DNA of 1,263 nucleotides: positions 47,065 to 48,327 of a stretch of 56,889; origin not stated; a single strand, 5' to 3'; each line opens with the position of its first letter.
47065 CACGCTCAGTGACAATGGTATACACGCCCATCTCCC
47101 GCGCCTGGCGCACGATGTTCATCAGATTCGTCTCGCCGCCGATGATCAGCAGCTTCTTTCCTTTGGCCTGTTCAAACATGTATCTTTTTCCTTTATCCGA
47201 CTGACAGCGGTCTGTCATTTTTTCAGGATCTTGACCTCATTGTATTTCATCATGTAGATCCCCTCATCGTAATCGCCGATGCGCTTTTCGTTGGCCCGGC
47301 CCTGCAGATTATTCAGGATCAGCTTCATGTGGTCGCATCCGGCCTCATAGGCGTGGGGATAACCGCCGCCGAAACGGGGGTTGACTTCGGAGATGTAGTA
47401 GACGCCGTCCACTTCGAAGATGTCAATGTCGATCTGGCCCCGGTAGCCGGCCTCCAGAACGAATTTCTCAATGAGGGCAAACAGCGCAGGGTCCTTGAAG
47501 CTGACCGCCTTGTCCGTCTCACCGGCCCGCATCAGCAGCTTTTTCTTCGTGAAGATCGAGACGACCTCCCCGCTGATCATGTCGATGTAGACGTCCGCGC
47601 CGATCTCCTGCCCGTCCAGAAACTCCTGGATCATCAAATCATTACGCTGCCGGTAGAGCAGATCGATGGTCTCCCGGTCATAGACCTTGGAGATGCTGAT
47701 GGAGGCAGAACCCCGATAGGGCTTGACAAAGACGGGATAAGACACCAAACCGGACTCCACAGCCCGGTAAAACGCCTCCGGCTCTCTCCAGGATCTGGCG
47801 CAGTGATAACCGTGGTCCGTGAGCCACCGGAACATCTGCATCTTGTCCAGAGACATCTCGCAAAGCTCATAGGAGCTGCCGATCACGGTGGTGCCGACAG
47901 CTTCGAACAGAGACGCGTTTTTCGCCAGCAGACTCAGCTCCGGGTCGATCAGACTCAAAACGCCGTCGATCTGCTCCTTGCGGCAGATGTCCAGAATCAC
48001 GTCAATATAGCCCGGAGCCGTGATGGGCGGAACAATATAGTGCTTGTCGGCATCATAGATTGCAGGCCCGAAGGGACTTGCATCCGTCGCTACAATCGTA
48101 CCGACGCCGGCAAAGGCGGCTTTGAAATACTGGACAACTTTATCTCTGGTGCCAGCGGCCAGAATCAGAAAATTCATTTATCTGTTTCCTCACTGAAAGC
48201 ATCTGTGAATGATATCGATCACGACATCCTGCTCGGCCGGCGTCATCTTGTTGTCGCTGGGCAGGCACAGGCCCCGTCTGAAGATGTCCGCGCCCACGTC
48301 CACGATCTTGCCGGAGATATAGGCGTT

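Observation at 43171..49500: Wzx/Wzy-type assembly genes with an initiating transferase but no Leloir glycosyltransferase; two ATP-grasp ligases sit between the PGT and the aminotransferase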

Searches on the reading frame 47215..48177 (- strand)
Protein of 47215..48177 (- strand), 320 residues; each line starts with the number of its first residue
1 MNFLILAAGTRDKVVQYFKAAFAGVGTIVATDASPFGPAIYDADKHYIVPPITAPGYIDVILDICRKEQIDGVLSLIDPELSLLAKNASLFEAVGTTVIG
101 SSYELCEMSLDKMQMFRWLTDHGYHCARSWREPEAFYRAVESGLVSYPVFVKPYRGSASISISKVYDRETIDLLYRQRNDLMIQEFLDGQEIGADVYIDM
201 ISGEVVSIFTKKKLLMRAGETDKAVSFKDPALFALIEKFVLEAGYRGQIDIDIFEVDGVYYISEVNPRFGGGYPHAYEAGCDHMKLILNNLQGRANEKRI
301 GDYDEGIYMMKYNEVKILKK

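Call 3: search_protein_families(library=pfam, proteins=[window:47215-48177:-], max_evalue=0.01)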
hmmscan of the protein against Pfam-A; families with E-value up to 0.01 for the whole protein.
window:47215-48177:- (320 aa): 5 families
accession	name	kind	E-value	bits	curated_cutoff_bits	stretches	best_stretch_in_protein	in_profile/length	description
PF21360.3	PylC-like_N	-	3.6e-35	120.4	27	1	4-99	2-96/96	PylC-like, N-terminal domain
PF02655.19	ATP-grasp_3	-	2.2e-11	44.6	23.2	1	111-271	3-159/160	ATP-grasp domain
PF15632.11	ATPgrasp_Ter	-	5.6e-10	39.5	29.1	1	179-304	3-120/131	ATP-grasp in the biosynthetic pathway with Ter operon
PF07478.18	Dala_Dala_lig_C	-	1.7e-06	28.1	24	1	129-198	20-92/204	D-ala D-ala ligase C-terminus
PF13535.11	ATP-grasp_4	-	0.00057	20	27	0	147-215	3-89/160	ATP-grasp domain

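Call 8: search_protein_families(library=ncbifam, proteins=[window:47215-48177:-], max_evalue=0.01)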
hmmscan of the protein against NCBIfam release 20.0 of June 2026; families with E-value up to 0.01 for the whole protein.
window:47215-48177:- (320 aa): 33 families (the best 25 are shown)
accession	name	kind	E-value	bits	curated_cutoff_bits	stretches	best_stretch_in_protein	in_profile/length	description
NF009406.0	PRK12767.1-5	equivalog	2.7e-152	506.5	271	1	1-319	3-321/327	carbamoyl phosphate synthase-like protein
NF009405.0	PRK12767.1-4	equivalog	6.5e-76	255.3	390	1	1-315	1-312/320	carbamoyl phosphate synthase-like protein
NF009404.0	PRK12767.1-3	equivalog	2.2e-72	243.9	316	1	1-316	1-331/344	carbamoyl phosphate synthase-like protein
NF009403.0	PRK12767.1-2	equivalog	3.4e-41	141.6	286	2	1-229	1-225/342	carbamoyl phosphate synthase-like protein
NF009402.0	PRK12767.1-1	equivalog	6.3e-37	127.1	218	1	27-317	31-323/329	carbamoyl phosphate synthase-like protein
NF053643.1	Ddl_archaea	equivalog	2.2e-10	40.1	500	1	3-197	3-190/367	putative pseudomurein biosynthesis ATP-grasp protein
TIGR01205.1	D_ala_D_alaTIGR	subfamily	2.8e-09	36.4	245.65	1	88-197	83-201/318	D-alanine--D-alanine ligase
NF005315.0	PRK06849.1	equivalog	9.4e-08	31.5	406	1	43-271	48-278/389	hypothetical protein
NF000091.3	D_ala_D_ser_VanG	exception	2.3e-07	30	495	1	89-197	113-228/344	D-alanine--D-serine ligase VanG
NF002527.0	PRK01966.1-3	equivalog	2.6e-07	30.2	310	1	88-197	95-211/332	D-alanine--D-alanine ligase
NF002378.0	PRK01372.1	subfamily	3e-06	26.2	243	1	90-201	79-193/305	D-alanine--D-alanine ligase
NF000206.1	D_ala_D_lac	equivalog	3.1e-06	26.4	550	1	68-211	89-237/342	D-alanine--(R)-lactate ligase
NF002563.0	PRK02186.1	subfamily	7.2e-06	24.5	625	1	109-213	105-214/890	argininosuccinate lyase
TIGR00768.1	rimK_fam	subfamily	8.4e-06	25.3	143.4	1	88-267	65-253/276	RimK family alpha-L-glutamate ligase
TIGR03909.1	pyrrolys_PylC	equivalog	5.1e-05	22.1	248.3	1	146-197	124-177/374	3-methylornithine--L-lysine ligase PylC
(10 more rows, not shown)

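Call 14: find_encoding_contigs(protein=window:47215-48177:-, flank=10000, max_places=8)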
Protein window:47215-48177:- (320 aa): 4 contigs read that carry it; 2 places shown.
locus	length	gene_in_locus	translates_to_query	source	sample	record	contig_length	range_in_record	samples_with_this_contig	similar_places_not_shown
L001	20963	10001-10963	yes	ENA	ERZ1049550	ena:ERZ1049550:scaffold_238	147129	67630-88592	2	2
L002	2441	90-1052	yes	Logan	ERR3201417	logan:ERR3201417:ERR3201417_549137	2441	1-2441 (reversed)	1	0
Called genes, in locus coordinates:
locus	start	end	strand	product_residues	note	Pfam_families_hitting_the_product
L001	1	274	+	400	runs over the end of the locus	PF01300:Sua5_yciO_yrdC, PF01121:CoaE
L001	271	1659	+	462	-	PF02127:Peptidase_M18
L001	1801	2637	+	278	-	PF02673:BacA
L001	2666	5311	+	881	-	PF17854:FtsK_alpha, PF01580:FtsK_SpoIIIE, PF09397:FtsK_gamma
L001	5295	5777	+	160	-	PF00636:Ribonuclease_3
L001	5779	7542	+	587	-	PF05833:NFACT_N, PF05670:NFACT-R_1, PF18297:NFACT-R_2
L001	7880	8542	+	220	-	PF01712:dNK (faint), PF02223:Thymidylate_kin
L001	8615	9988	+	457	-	PF01041:DegT_DnrJ_EryC1, PF01212:Beta_elim_lyase (weak)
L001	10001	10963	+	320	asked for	PF21360:PylC-like_N, PF02655:ATP-grasp_3, PF07478:Dala_Dala_lig_C (weak), PF15632:ATPgrasp_Ter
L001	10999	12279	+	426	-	PF02222:ATP-grasp (weak), PF02655:ATP-grasp_3, PF02786:CPSase_L_D2, PF07478:Dala_Dala_lig_C, PF13535:ATP-grasp_4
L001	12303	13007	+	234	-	PF02397:Bac_transf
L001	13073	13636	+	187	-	PF00132:Hexapep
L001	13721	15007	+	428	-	-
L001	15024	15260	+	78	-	PF00550:PP-binding (weak)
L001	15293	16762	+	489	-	PF00501:AMP-binding, PF13193:AMP-binding_C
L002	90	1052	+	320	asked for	PF21360:PylC-like_N, PF02655:ATP-grasp_3, PF07478:Dala_Dala_lig_C (weak), PF15632:ATPgrasp_Ter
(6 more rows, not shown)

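Call 16: find_related_loci(query=window:47215-48177:-, collection=genome_contigs, flank=10000)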
Query window:47215-48177:- (320 aa) in genome_contigs; peptide patterns used: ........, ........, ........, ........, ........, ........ (x = any residue, [..] = any of these).
337 stretches matched a pattern; 267 encode a relative of the query (tblastn E <= 1e-3); the best 80 are kept; 80 distinct loci.
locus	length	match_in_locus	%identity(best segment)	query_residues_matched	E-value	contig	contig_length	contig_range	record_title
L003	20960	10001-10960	85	1-320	0e+0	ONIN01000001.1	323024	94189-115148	uncultured Clostridiales bacterium isolate RUG342 genome assembly, contig: scaffold_6, whole genome shotgun sequence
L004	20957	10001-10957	82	1-319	1e-179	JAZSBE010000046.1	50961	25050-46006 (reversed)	MAG: Eubacteriales bacterium isolate T1900044928_TS20190394.MAGScoT_cleanbin_000057 SGB_3403_k141_1827286, whole genome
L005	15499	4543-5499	81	1-319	7e-179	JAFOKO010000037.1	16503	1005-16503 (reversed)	MAG: Oscillospiraceae bacterium isolate RGIG552 Dairy_cattle_Duodenum-5__c139096, whole genome shotgun sequence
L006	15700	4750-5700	81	1-317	2e-178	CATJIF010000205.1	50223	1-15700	MAG: uncultured Peptostreptococcaceae bacterium isolate iMGMC-281_1678881674 genome assembly, contig: MegahitA5_4616, wh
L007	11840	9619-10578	80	1-320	3e-178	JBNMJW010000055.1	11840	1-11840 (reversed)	MAG: Candidatus Ornithospirochaeta sp. isolate CM_BacOrn1822.59 k141_286281_length_11840_cov_9.0000, whole genome shotgu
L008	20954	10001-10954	81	2-319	3e-177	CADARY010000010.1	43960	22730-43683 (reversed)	MAG: Ruminococcaceae bacterium isolate RUG13571 genome assembly, contig: RUG13571_asm_10, whole genome shotgun sequence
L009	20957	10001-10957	80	1-319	7e-177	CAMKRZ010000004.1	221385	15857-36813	MAG: uncultured Lachnoclostridium sp. isolate SRR12081299_bin.56_metaWRAP_v1.3_MAG genome assembly, contig: ERZ12289776.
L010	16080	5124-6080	81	1-319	1e-176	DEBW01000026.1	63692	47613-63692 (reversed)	MAG TPA_asm: Ruminococcus flavefaciens isolate UBA2946 UBA2946_contig_1608, whole genome shotgun sequence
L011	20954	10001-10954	81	2-319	3e-176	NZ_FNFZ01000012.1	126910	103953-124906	Sarcina sp. DSM 11001, whole genome shotgun sequence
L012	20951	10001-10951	79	1-317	6e-176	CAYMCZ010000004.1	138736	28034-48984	MAG TPA_asm: uncultured Lachnospiraceae bacterium isolate SRP239243_co2_5 genome assembly, contig: NODE_76_length_138736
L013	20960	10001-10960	78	1-320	6e-176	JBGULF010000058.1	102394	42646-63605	MAG: Anaerovoracaceae bacterium isolate ruminal_MAG_263 ruminal_MAG_263_contig_0058, whole genome shotgun sequence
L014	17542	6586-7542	80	1-319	2e-175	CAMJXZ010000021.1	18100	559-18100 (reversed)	MAG: uncultured Clostridia bacterium isolate SRR12081293_bin.2_metaWRAP_v1.3_MAG genome assembly, contig: ERZ12289773.45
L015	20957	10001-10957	80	1-319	5e-175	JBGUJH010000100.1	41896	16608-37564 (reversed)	MAG: Lachnospiraceae bacterium isolate ruminal_MAG_308 ruminal_MAG_308_contig_0100, whole genome shotgun sequence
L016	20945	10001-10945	81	1-315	1e-174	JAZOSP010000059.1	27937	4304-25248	MAG: Eubacteriales bacterium isolate T1900045543_YK20190237.MAGScoT_cleanbin_000019 SGB_7833_k141_1678365, whole genome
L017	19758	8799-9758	78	1-320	5e-174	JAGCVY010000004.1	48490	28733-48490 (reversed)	MAG: Lachnospiraceae bacterium isolate RGIG10172 Yak_Rumen-4__c42867, whole genome shotgun sequence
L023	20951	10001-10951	78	1-317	1e-170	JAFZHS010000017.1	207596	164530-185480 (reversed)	MAG: Clostridiales bacterium isolate RGIG7777 Water_buffalos_Rectum.Co__c2190028, whole genome shotgun sequence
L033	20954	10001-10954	75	1-318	6e-164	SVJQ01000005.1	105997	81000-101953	MAG: Oscillospiraceae bacterium isolate SIG439 NODE_4580_length_105997_cov_2.282724, whole genome shotgun sequence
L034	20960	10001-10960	73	1-320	9e-164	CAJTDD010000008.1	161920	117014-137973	Lachnospiraceae bacterium isolate B50_50_CF_H genome assembly, contig: MGBC000111.8, whole genome shotgun sequence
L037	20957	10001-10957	76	1-319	4e-163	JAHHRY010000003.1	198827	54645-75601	MAG: Oscillospiraceae bacterium isolate MAG042 MAG042_3, whole genome shotgun sequence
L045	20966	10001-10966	73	1-320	2e-160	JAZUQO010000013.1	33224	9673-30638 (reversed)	MAG: Elusimicrobiaceae bacterium isolate T1900044857_TS20190323.MAGScoT_cleanbin_000028 SGB_3071_k141_500827, whole geno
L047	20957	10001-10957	73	1-319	1e-159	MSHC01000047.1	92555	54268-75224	MAG: Ruminococcus sp. Phil15 707_L1_merged_contig_8826, whole genome shotgun sequence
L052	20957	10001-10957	72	1-319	3e-158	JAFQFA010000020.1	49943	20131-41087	MAG: Oscillospiraceae bacterium isolate RGIG1760 Goat_Cecum-3__c857991, whole genome shotgun sequence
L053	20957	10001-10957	72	1-319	2e-158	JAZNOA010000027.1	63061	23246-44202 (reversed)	MAG: Acutalibacteraceae bacterium isolate T1900044653_TS20190119.MAGScoT_cleanbin_000004 SGB_1452_k141_118251, whole gen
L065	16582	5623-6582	71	1-320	2e-154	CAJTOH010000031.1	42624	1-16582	MAG TPA_asm: uncultured Dorea sp. isolate MGBC105254 genome assembly, contig: MGBC105254.31, whole genome shotgun sequen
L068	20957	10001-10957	71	1-319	3e-154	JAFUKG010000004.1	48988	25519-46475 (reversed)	MAG: Clostridia bacterium isolate RGIG4571 Roe_deer_Rectum-2__c65843, whole genome shotgun sequence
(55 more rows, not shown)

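Call 20: search_protein_families(library=pfam, proteins=[L016:3250-5241:+, L065:4663-5607:+, L008:9462-9998:+, L045:10969-12081:+, L033:14522-15523:+, L011:12063-12959:+, L023:14409-15728:+, L068:10966-12174:+, L047:17395-18453:+, L014:12215-13741:+], max_evalue=0.0001)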
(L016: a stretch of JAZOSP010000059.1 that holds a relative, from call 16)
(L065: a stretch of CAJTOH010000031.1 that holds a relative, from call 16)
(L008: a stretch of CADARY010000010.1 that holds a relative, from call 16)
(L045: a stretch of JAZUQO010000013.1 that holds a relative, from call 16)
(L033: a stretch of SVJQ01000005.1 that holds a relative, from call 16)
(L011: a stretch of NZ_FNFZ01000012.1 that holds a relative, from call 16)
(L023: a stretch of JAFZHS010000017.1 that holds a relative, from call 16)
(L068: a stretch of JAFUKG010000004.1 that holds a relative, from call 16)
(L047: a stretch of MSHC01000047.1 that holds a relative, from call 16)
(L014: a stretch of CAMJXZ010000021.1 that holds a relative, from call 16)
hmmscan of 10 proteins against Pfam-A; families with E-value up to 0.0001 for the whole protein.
L016:3250-5241:+ (663 aa): 10 families
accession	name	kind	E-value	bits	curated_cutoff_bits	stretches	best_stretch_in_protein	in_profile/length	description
PF02719.21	Polysacc_synt_2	-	2.9e-120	401.3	20.2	1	316-597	1-290/293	Polysaccharide biosynthesis protein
PF01370.27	Epimerase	-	1.6e-21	77.2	20.9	1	316-503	1-202/240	NAD dependent epimerase/dehydratase family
PF16363.11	GDP_Man_Dehyd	-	2.7e-15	57.1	27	1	317-441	1-130/332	GDP-mannose 4,6 dehydratase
PF04321.23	RmlD_sub_bind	-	1e-13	51.4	27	1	316-485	3-157/287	RmlD substrate binding domain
PF01073.25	3Beta_HSD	-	1.1e-09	38.2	22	1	317-446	1-122/280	3-beta hydroxysteroid dehydrogenase/isomerase family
PF13727.12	CoA_binding_3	-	7.9e-06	26.4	25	1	90-265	3-169/175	CoA-binding domain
PF08659.16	KR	-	3.2e-05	24.4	22.6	1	316-436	3-132/180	KR domain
PF02254.24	TrkA_N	-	3.5e-05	24.5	23.8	0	177-215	1-35/116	TrkA-N domain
PF00899.27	ThiF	-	3.5e-05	23.5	28.1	0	301-345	8-51/238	ThiF family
PF00106.31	adh_short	-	5.1e-05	23.3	26.6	1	314-388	1-71/195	short chain dehydrogenase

L065:4663-5607:+ (314 aa): 1 family
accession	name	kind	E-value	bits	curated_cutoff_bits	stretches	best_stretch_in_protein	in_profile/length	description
PF00291.31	PALP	-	7.6e-38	131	35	1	6-299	7-295/295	Pyridoxal-phosphate dependent enzyme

L008:9462-9998:+ (178 aa): 3 families
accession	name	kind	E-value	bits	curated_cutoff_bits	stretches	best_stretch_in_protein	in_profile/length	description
PF13302.13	Acetyltransf_3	-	8.3e-21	75.6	25.4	1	7-144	2-138/138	Acetyltransferase (GNAT) domain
PF00583.31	Acetyltransf_1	-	1.1e-08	35.8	20.7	1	35-142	14-115/116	Acetyltransferase (GNAT) family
PF13420.13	Acetyltransf_4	-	4.9e-06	27.1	24.3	1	9-161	1-152/155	Acetyltransferase (GNAT) domain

L045:10969-12081:+ (370 aa): 7 families
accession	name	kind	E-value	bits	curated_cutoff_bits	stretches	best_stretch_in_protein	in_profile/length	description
PF00534.26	Glycos_transf_1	-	7.6e-37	126.9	26.4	1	188-340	3-162/172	Glycosyl transferases group 1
PF13692.12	Glyco_trans_1_4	-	2.1e-28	99.8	27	1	201-335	2-141/142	Glycosyl transferases group 1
PF13477.12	Glyco_trans_4_2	-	1.5e-13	51.6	23.4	1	28-151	23-138/139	Glycosyl transferase 4-like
PF13439.12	Glyco_transf_4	-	2.1e-09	38.1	28.5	1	27-173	17-166/170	Glycosyltransferase Family 4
PF13579.12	Glyco_trans_4_4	-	3.2e-07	31.3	29.7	1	28-153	17-136/158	Glycosyl transferase 4-like domain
PF20706.3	GT4-conflict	-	3.8e-06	26.6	26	1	263-333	272-336/385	Family 4 Glycosyltransferase in conflict systems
PF00982.27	Glyco_transf_20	-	2.1e-05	23.9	32.5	0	266-344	365-447/473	Glycosyltransferase family 20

L033:14522-15523:+ (333 aa): 3 families
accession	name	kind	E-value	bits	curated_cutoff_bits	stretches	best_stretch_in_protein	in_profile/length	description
PF00535.33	Glycos_transf_2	-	1.2e-39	136.4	23.3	1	7-153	1-151/168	Glycosyl transferase family 2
PF13641.12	Glyco_tranf_2_3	-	1.3e-11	45.4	27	1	4-214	1-208/230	Glycosyltransferase like family 2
PF10111.15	Glyco_tranf_2_2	-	4.2e-07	30.2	27.3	1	7-109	1-107/276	Glycosyltransferase like family 2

L011:12063-12959:+ (298 aa): 1 family
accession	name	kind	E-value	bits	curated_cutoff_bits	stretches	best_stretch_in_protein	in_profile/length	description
PF14305.11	ATPgrasp_TupA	-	6.9e-57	193.2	25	1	51-292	1-240/241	TupA-like ATPgrasp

L023:14409-15728:+ (439 aa): 5 families
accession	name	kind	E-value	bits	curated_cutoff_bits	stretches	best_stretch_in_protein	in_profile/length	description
PF03721.20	UDPG_MGDP_dh_N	-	3.9e-38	131.3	27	1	13-186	2-182/187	UDP-glucose/GDP-mannose dehydrogenase family, NAD binding domain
PF00984.24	UDPG_MGDP_dh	-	2.2e-25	89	25.4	1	206-295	1-93/94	UDP-glucose/GDP-mannose dehydrogenase family, central domain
PF03720.21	UDPG_MGDP_dh_C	-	6.3e-24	84.8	30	1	323-425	2-102/103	UDP-glucose/GDP-mannose dehydrogenase family, UDP binding domain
PF03446.21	NAD_binding_2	-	4.6e-06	27.2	21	1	13-134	1-103/161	NAD binding domain of 6-phosphogluconate dehydrogenase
PF02558.23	ApbA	-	2.2e-05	24.5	22.2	0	14-109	1-95/150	Ketopantoate reductase PanE/ApbA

L068:10966-12174:+ (402 aa): 3 families
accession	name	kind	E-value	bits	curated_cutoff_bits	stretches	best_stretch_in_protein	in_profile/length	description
PF00534.26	Glycos_transf_1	-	4.1e-14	52.9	26.4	1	214-378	4-167/172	Glycosyl transferases group 1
PF13692.12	Glyco_trans_1_4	-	6.5e-08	33.4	27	1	226-370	2-141/142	Glycosyl transferases group 1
PF13439.12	Glyco_transf_4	-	1e-07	32.6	28.5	1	22-202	10-168/170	Glycosyltransferase Family 4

L047:17395-18453:+ (352 aa): 6 families
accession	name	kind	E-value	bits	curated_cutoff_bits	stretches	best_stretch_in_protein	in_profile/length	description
PF01370.27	Epimerase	-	9.2e-42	143.5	20.9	1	31-276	1-239/240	NAD dependent epimerase/dehydratase family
PF16363.11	GDP_Man_Dehyd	-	1e-21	78.2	27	1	32-308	1-278/332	GDP-mannose 4,6 dehydratase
PF01073.25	3Beta_HSD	-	9.2e-11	41.7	22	1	33-263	2-227/280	3-beta hydroxysteroid dehydrogenase/isomerase family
PF07993.18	NAD_binding_4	-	2e-10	40.7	20.1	1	33-220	1-210/258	Male sterility protein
PF02719.21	Polysacc_synt_2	-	7e-08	32.4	20.2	1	31-153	1-128/293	Polysaccharide biosynthesis protein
PF04321.23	RmlD_sub_bind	-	2.5e-05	23.9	27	1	90-326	38-263/287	RmlD substrate binding domain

L014:12215-13741:+ (508 aa): 0 families

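Call 21: search_protein_families(library=pfam, proteins=[L034:12188-13393:+, L013:8820-10004:+, L052:7768-9045:+, L006:9637-10653:+, L037:10968-12059:+, L014:3890-5047:+, L037:18281-19717:+, L011:3661-4386:+, L053:15299-16033:+, L047:8973-9977:+], max_evalue=0.0001)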
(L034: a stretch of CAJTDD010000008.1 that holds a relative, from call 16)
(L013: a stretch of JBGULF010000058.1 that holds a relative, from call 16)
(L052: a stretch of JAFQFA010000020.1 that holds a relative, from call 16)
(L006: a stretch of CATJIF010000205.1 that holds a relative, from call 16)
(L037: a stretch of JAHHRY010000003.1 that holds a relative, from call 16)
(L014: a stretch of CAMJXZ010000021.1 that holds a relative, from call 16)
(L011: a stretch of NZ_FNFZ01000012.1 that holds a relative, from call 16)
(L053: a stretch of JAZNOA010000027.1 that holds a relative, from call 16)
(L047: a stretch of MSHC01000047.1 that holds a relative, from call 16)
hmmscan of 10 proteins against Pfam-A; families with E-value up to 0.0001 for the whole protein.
L034:12188-13393:+ (401 aa): 5 families
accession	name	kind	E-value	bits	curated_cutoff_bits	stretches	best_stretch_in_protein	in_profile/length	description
PF13439.12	Glyco_transf_4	-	6.2e-19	69.1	28.5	1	18-219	5-169/170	Glycosyltransferase Family 4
PF13692.12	Glyco_trans_1_4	-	1.6e-18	67.7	27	1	240-364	4-138/142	Glycosyl transferases group 1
PF00534.26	Glycos_transf_1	-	3.4e-18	66.2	26.4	1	226-365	3-155/172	Glycosyl transferases group 1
PF13579.12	Glyco_trans_4_4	-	1e-06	29.6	29.7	1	18-135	4-108/158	Glycosyl transferase 4-like domain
PF20706.3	GT4-conflict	-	0.0001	21.9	26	0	271-341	237-318/385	Family 4 Glycosyltransferase in conflict systems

L013:8820-10004:+ (394 aa): 2 families
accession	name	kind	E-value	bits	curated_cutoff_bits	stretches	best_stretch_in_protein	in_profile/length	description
PF02784.22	Orn_Arg_deC_N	-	5.6e-25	88.6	23.4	1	27-259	10-245/247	Pyridoxal-dependent decarboxylase, pyridoxal binding domain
PF00278.28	Orn_DAP_Arg_deC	-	8.2e-07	29.7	23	1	266-351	10-95/95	Pyridoxal-dependent decarboxylase, C-terminal sheet domain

L052:7768-9045:+ (425 aa): 4 families
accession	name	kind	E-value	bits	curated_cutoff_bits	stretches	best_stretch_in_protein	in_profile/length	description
PF02786.22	CPSase_L_D2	-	6e-12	46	19.8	1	104-304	1-207/211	Carbamoyl-phosphate synthase L chain, ATP binding domain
PF13535.11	ATP-grasp_4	-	2.4e-10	40.7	27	1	138-280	2-158/160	ATP-grasp domain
PF02655.19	ATP-grasp_3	-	6.2e-08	33.3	23.2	1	103-277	2-159/160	ATP-grasp domain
PF07478.18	Dala_Dala_lig_C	-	8.8e-07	29.1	24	1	130-271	28-172/204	D-ala D-ala ligase C-terminus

L006:9637-10653:+ (338 aa): 1 family
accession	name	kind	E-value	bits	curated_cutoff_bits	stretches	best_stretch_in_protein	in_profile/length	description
PF14397.11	ATPgrasp_ST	-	1.2e-46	159.7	31.4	1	71-312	7-266/278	Sugar-transfer associated ATP-grasp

L037:10968-12059:+ (363 aa): 1 family
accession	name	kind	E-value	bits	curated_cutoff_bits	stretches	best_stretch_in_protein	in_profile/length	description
PF14397.11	ATPgrasp_ST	-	1.5e-33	116.6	31.4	1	138-334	47-260/278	Sugar-transfer associated ATP-grasp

L014:3890-5047:+ (385 aa): 2 families
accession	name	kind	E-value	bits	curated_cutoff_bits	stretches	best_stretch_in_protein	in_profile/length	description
PF00155.27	Aminotran_1_2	-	1.6e-64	218.8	19.7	1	28-375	2-358/361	Aminotransferase class I and II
PF01053.26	Cys_Met_Meta_PP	-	1.3e-05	24.4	27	1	97-201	77-175/381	Cys/Met metabolism PLP-dependent enzyme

L037:18281-19717:+ (478 aa): 2 families
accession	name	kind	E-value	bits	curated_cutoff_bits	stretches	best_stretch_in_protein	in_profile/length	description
PF01943.22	Polysacc_synt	-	9.8e-21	74.8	28.2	1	19-283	1-270/274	Polysaccharide biosynthesis protein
PF13440.11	Polysacc_synt_3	-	3e-10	40.2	23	1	43-331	1-290/293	Polysaccharide biosynthesis protein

L011:3661-4386:+ (241 aa): 1 family
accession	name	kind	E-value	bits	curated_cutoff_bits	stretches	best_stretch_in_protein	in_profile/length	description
PF13614.12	AAA_31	-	2.4e-08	34.6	27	1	46-160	12-129/177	AAA domain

L053:15299-16033:+ (244 aa): 3 families
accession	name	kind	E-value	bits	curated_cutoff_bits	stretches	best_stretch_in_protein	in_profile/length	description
PF04488.21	Gly_transf_sug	-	1.2e-16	61.6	23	1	18-100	1-91/93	Glycosyltransferase sugar-binding region containing DXD motif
PF05704.18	Caps_synth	-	5.4e-14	52.7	24.5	1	4-113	47-161/278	Capsular polysaccharide synthesis protein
PF12919.13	TcdA_TcdB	-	3e-06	27.2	23.6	0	50-86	158-194/382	TcdA/TcdB catalytic glycosyltransferase domain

L047:8973-9977:+ (334 aa): 3 families
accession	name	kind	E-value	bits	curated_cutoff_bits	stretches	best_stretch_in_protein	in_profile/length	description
PF02826.25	2-Hacid_dh_C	-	1.6e-45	155.1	25.1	1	112-298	2-178/178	D-isomer specific 2-hydroxyacid dehydrogenase, NAD binding domain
PF00389.36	2-Hacid_dh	-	5.5e-11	42.7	24.6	1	10-328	5-133/134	D-isomer specific 2-hydroxyacid dehydrogenase, catalytic domain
PF03446.21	NAD_binding_2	-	8.7e-05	23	21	0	152-252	2-106/161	NAD binding domain of 6-phosphogluconate dehydrogenase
